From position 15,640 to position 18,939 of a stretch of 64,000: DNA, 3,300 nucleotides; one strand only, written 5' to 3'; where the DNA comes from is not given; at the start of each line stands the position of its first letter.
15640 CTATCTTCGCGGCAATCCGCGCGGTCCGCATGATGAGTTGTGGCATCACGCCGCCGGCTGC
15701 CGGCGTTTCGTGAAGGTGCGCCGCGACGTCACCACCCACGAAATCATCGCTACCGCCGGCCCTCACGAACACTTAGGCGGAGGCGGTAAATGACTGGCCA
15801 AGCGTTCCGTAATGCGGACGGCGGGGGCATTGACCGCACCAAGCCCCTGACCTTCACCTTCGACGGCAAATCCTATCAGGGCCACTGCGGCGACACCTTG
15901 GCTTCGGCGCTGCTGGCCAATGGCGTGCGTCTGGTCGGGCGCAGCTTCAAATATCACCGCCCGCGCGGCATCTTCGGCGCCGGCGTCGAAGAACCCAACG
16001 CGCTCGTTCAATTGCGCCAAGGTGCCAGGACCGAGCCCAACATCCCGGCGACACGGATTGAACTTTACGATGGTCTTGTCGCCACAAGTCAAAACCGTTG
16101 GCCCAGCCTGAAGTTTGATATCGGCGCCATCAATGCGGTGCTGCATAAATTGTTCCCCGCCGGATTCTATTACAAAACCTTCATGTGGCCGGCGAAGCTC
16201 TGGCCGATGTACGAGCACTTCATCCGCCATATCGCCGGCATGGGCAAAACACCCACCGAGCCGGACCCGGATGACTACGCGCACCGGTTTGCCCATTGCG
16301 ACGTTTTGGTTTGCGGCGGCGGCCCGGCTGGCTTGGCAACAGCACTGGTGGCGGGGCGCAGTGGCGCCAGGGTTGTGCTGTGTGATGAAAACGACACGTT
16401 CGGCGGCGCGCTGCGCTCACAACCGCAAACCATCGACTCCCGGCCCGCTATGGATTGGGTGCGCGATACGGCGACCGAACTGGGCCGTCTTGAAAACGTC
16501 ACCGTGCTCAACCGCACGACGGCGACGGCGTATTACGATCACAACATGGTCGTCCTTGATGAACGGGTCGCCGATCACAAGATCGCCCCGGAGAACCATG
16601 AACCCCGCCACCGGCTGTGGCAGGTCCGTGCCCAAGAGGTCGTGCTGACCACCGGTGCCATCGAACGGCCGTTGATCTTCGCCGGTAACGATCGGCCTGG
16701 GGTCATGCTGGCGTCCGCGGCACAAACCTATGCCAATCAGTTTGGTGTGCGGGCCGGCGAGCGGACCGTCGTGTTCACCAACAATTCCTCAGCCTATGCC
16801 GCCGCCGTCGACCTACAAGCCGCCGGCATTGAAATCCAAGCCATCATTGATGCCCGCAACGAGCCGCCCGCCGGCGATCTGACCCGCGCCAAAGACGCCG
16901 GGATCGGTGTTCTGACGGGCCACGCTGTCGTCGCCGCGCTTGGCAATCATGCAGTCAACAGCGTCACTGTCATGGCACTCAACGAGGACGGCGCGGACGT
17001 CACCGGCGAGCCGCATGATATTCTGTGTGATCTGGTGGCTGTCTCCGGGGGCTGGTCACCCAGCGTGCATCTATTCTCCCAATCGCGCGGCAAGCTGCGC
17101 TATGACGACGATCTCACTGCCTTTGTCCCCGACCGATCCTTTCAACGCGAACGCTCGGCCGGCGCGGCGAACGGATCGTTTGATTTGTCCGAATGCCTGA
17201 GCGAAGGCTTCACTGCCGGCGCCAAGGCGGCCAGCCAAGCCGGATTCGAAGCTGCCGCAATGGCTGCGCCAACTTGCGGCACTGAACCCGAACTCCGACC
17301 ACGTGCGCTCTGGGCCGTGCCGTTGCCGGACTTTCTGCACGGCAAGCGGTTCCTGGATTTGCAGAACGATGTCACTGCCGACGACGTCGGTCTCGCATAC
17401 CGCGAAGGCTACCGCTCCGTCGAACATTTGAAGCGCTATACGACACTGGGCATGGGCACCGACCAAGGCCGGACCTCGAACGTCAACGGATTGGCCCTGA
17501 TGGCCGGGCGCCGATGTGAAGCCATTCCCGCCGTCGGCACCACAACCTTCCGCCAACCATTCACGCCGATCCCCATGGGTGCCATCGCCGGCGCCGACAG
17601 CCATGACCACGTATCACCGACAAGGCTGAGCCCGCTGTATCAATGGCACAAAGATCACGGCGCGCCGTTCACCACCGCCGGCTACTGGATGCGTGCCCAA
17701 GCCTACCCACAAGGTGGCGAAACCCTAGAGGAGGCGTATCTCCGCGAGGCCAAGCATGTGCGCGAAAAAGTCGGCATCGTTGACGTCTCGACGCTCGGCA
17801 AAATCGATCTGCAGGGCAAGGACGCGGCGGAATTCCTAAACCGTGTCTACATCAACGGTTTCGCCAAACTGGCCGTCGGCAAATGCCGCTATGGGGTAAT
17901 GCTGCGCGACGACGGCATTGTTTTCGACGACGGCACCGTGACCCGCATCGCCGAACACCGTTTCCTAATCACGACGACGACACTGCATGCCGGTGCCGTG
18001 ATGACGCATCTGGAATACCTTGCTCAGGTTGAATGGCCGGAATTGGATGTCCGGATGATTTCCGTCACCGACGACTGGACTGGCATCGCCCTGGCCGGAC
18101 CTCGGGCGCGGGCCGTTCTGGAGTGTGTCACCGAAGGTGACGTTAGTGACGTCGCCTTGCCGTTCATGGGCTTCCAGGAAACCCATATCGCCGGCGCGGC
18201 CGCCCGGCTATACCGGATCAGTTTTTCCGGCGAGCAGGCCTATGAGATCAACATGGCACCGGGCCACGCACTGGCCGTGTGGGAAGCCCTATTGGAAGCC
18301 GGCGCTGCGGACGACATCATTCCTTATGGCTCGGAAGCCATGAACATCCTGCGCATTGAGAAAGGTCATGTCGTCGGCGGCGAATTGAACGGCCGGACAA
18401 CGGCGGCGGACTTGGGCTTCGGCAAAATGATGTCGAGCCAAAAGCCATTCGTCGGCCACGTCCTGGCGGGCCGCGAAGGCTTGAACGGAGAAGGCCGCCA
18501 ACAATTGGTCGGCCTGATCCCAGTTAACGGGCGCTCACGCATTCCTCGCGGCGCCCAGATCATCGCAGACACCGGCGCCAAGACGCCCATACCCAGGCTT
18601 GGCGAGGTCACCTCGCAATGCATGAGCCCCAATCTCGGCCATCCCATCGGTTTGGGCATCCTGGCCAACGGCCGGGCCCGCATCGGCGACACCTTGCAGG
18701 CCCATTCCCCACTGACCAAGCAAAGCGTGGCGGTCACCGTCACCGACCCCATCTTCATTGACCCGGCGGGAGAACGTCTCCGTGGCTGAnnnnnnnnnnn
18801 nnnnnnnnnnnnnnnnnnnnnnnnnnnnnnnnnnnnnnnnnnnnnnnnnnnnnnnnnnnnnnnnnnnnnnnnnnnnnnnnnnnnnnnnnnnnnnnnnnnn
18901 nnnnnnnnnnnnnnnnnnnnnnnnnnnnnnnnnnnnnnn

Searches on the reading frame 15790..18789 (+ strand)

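Call 6: search_protein_families(library=ncbifam, proteins=[window:15790-18789:+], max_evalue=1e-10)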
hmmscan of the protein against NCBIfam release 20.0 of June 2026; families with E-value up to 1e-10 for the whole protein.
window:15790-18789:+ (999 aa): 6 families
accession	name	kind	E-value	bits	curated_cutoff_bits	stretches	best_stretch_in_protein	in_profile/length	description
TIGR01372.1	soxA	subfamily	0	1398.2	1164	1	7-998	5-995/996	sarcosine oxidase subunit alpha family protein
NF001567.0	PRK00389.1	subfamily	2.1e-49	168.4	300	1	613-991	5-354/359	glycine cleavage system aminomethyltransferase GcvT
NF053776.1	TmaoDeMthMsil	equivalog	1.9e-45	155.6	1100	1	619-998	393-762/763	trimethylamine N-oxide demethylase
TIGR00528.1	gcvT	equivalog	6.3e-43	147.1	235.85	1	614-989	4-359/362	glycine cleavage system aminomethyltransferase GcvT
NF010093.0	PRK13579.1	equivalog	2.1e-41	141.9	459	1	609-991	7-365/371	glycine cleavage system aminomethyltransferase GcvT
NF009133.0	PRK12486.1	equivalog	2e-24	86.2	410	1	653-976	47-357/369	dimethylsulfoniopropionate demethylase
